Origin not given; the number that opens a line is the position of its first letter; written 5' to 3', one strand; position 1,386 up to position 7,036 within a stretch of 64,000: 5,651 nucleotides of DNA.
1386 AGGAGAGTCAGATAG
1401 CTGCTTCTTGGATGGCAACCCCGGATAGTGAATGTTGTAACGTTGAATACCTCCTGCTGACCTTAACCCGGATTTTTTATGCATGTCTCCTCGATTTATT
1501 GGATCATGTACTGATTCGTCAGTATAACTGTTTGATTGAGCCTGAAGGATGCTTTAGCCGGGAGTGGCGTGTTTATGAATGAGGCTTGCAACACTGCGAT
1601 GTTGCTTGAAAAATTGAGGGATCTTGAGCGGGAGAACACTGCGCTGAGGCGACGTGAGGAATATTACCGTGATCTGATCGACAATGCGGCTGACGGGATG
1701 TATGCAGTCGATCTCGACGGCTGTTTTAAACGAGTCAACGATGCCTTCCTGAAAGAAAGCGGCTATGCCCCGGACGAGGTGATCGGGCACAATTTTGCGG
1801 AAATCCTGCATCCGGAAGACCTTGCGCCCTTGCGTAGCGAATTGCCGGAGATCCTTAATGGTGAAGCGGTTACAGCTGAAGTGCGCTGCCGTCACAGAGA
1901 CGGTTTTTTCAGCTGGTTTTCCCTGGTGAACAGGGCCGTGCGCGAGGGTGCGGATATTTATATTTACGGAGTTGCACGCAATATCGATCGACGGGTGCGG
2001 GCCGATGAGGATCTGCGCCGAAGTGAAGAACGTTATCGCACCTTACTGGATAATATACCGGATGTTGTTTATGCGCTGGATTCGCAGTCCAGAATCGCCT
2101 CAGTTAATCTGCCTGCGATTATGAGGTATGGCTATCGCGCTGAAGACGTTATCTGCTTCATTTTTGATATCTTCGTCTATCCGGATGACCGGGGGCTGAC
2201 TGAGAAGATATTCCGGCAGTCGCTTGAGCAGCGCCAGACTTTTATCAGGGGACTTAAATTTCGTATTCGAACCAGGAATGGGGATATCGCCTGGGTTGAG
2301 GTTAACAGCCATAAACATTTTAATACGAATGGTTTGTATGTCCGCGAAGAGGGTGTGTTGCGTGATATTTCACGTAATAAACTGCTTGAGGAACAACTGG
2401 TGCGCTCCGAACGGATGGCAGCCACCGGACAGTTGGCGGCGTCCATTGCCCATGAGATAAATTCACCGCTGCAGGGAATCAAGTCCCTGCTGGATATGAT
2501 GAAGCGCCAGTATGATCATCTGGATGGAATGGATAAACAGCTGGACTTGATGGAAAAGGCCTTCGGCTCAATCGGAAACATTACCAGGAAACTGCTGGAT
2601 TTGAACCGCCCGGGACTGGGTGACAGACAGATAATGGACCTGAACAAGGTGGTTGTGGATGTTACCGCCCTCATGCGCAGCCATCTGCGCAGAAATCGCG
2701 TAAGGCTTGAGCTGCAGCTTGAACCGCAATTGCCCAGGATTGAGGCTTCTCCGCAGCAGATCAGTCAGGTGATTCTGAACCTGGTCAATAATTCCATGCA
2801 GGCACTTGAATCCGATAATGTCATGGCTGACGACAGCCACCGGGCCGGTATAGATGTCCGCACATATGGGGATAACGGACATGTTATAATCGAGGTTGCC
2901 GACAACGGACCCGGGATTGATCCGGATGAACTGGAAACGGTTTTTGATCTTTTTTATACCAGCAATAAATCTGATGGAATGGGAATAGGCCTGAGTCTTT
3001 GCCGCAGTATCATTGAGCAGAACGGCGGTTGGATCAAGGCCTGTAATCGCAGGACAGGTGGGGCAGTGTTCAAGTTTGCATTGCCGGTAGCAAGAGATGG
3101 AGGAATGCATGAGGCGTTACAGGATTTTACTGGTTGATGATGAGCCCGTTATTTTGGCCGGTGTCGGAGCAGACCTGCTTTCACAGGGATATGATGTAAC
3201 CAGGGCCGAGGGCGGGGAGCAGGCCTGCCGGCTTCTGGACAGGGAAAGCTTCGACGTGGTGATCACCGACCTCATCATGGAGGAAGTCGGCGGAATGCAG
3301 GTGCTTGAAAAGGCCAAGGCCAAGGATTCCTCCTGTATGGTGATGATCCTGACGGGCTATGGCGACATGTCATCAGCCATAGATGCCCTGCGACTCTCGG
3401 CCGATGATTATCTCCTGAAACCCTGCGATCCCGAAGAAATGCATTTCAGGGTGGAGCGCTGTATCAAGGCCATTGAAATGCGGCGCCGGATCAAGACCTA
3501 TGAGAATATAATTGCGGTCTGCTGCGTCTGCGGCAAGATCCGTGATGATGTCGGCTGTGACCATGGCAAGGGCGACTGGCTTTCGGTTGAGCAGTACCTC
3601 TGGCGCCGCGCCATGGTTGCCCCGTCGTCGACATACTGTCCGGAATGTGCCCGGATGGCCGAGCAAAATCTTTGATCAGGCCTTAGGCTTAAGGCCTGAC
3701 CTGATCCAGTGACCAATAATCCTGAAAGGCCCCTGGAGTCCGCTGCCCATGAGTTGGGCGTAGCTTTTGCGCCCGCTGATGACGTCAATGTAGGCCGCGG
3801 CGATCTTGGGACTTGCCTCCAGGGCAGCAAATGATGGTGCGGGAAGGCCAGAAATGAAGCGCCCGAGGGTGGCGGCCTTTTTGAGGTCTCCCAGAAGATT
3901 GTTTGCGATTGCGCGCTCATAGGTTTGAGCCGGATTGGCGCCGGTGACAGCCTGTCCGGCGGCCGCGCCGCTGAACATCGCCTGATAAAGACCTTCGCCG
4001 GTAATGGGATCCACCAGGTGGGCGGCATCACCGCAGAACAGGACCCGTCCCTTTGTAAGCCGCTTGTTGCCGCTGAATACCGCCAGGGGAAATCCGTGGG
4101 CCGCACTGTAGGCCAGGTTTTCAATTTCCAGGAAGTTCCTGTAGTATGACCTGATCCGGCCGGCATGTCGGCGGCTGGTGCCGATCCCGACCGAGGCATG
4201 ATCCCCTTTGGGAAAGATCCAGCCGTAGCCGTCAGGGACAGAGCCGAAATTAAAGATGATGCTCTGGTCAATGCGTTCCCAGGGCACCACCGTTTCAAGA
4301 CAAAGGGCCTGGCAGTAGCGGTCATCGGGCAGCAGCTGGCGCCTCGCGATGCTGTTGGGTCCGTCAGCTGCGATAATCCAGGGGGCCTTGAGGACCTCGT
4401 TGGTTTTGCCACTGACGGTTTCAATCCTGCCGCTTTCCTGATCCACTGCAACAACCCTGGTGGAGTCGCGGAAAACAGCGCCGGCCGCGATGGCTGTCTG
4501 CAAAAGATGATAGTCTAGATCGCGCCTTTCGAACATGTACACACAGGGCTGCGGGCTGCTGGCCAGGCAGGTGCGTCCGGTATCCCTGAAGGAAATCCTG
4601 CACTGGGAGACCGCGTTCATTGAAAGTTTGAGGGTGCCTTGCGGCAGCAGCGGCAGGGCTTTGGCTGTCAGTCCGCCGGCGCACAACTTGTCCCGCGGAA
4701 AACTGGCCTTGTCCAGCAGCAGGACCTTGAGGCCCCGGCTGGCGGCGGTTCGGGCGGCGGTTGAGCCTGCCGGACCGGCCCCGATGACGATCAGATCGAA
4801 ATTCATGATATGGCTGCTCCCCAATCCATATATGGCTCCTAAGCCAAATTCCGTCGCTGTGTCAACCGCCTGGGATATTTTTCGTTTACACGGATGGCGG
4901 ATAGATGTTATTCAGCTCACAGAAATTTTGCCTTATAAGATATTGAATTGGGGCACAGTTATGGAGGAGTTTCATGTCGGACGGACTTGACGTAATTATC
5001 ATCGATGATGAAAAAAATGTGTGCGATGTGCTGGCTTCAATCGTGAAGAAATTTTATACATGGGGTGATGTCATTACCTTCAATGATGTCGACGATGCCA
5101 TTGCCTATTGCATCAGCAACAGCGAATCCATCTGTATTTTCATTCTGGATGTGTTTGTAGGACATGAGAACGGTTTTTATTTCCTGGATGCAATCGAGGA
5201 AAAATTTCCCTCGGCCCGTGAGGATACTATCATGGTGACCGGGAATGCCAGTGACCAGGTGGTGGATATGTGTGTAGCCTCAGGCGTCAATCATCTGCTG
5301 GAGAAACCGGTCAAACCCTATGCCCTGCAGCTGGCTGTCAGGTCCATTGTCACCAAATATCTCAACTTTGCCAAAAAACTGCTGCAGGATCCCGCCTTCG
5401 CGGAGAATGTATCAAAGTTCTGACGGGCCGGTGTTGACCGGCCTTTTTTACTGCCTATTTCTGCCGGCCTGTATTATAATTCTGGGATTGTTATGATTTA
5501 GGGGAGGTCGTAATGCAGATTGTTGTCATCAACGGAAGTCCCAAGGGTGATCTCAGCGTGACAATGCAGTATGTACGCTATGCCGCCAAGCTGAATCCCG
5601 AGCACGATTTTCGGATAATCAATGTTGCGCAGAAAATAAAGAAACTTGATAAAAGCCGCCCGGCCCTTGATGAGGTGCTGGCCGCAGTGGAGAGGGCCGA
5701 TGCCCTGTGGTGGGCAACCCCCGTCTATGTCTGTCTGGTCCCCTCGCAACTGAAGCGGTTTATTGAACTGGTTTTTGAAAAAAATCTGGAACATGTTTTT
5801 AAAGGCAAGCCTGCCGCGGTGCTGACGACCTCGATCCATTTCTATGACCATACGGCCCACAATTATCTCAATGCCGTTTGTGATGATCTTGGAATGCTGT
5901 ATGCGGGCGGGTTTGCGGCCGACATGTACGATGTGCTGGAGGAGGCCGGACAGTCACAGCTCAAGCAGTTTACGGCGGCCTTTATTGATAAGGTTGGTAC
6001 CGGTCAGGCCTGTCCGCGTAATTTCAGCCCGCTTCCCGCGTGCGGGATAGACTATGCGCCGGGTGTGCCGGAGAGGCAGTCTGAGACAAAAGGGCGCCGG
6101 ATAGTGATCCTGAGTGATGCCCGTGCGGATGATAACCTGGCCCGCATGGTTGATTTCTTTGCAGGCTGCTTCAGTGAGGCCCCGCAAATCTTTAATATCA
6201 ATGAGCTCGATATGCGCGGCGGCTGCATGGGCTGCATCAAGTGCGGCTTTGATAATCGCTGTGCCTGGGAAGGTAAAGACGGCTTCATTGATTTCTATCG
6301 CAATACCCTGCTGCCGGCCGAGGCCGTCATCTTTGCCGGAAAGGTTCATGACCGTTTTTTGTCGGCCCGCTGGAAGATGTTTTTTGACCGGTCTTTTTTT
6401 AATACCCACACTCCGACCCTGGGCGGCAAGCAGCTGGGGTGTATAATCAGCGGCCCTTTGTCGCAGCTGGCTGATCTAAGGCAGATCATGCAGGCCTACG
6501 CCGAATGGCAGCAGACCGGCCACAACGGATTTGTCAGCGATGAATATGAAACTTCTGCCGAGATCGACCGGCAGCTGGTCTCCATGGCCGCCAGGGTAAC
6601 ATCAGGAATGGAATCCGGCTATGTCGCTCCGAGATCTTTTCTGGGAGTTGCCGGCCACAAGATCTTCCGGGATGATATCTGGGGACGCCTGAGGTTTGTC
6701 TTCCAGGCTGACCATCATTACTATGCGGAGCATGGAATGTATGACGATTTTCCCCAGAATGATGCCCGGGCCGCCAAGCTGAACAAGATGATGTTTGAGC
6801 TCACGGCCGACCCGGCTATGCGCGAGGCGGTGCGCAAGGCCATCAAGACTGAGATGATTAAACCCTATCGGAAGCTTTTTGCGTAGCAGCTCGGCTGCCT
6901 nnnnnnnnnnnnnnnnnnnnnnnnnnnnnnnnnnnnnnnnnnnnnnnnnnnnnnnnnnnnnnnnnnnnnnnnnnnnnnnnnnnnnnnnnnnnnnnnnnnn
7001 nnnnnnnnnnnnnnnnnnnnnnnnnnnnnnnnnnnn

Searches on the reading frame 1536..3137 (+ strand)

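Call 31: search_protein_families(library=pfam, proteins=[window:1536-3137:+])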
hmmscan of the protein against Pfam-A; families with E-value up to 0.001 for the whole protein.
window:1536-3137:+ (533 aa): 7 families
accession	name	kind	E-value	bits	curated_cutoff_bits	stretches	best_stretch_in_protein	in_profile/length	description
PF08447.18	PAS_3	-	6.3e-23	81.3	25.6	2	66-146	3-88/89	PAS fold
PF02518.31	HATPase_c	-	1.6e-21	77.2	26.4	1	406-519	3-110/111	Histidine kinase-, DNA gyrase B-, and HSP90-like ATPase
PF00989.32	PAS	-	3.5e-18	66.1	22.6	2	43-145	2-108/113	PAS fold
PF08448.16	PAS_4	-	6.4e-15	55.8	23.1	1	49-154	2-109/110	PAS fold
PF13426.13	PAS_9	-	3e-14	53.6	27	1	53-150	2-101/103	PAS domain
PF13188.13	PAS_8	-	8.7e-13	48.1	21.8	1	42-96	1-55/65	PAS domain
PF00512.31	HisKA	-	1e-08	35.5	26.9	1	298-359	3-63/66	His Kinase A (phospho-acceptor) domain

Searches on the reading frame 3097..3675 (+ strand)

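Call 33: search_protein_families(library=pfam, proteins=[window:3097-3675:+])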
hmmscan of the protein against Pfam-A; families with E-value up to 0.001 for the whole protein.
window:3097-3675:+ (192 aa): 1 family
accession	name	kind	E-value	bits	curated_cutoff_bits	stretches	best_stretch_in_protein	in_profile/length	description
PF00072.30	Response_reg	-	2.9e-25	89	30.2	1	10-119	1-110/111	Response regulator receiver domain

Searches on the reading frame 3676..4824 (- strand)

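Call 31: search_protein_families(library=pfam, proteins=[window:3676-4824:-])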
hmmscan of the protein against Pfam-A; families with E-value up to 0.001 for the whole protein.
window:3676-4824:- (382 aa): 12 families
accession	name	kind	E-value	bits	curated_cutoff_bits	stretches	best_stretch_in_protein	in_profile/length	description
PF01494.25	FAD_binding_3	-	6.6e-21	75.4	22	2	10-164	3-167/349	FAD binding domain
PF01266.30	DAO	-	4.1e-12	46.7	27.9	2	10-43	1-34/353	FAD dependent oxidoreductase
PF12831.13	FAD_oxidored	-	8.7e-09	35.6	27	1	10-153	1-143/416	FAD dependent oxidoreductase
PF03486.20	HI0933_like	-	2e-08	34.5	50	1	10-51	2-43/244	HI0933-like protein Rossmann domain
PF22578.2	GGR_cat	-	3.8e-07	30.3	27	1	189-234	22-70/88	Geranylgeranyl reductase catalytic domain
PF07992.20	Pyr_redox_2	-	4.5e-07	30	26.1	1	9-155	1-108/291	Pyridine nucleotide-disulphide oxidoreductase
PF00890.30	FAD_binding_2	-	5.7e-07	29.5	20.4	1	10-42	1-33/414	FAD binding domain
PF05834.18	Lycopene_cycl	-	7.1e-07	29.1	23.4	1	10-160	1-146/380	Lycopene cyclase protein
PF01134.28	GIDA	-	2.6e-06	27.2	22.1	1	10-49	1-29/391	Glucose inhibited division protein A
PF13450.12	NAD_binding_8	-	3.7e-06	27.6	21.9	1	13-41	1-29/68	NAD(P)-binding Rossmann-like domain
PF01946.23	Thi4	-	4.4e-05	23.3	26.2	1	6-40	15-50/235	Thi4 family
PF04820.20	Trp_halogenase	-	0.00061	19.2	21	0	71-164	129-221/458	Tryptophan halogenase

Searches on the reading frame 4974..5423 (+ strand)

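Call 33: search_protein_families(library=pfam, proteins=[window:4974-5423:+])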
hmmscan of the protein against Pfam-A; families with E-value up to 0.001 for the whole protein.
window:4974-5423:+ (149 aa): 1 family
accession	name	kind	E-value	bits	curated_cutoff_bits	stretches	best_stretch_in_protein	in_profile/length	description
PF00072.30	Response_reg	-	3.3e-11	43.8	30.2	1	7-122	1-110/111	Response regulator receiver domain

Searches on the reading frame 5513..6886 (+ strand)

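Call 29: search_protein_families(library=pfam, proteins=[window:5513-6886:+])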
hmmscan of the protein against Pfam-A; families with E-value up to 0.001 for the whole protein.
window:5513-6886:+ (457 aa): 2 families
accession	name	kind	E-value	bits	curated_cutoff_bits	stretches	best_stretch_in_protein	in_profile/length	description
PF03358.20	FMN_red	-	5.4e-22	78.4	24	1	1-133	1-142/152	NADPH-dependent FMN reductase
PF02525.22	Flavodoxin_2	-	3.1e-13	50.3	27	1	1-152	1-189/198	Flavodoxin-like fold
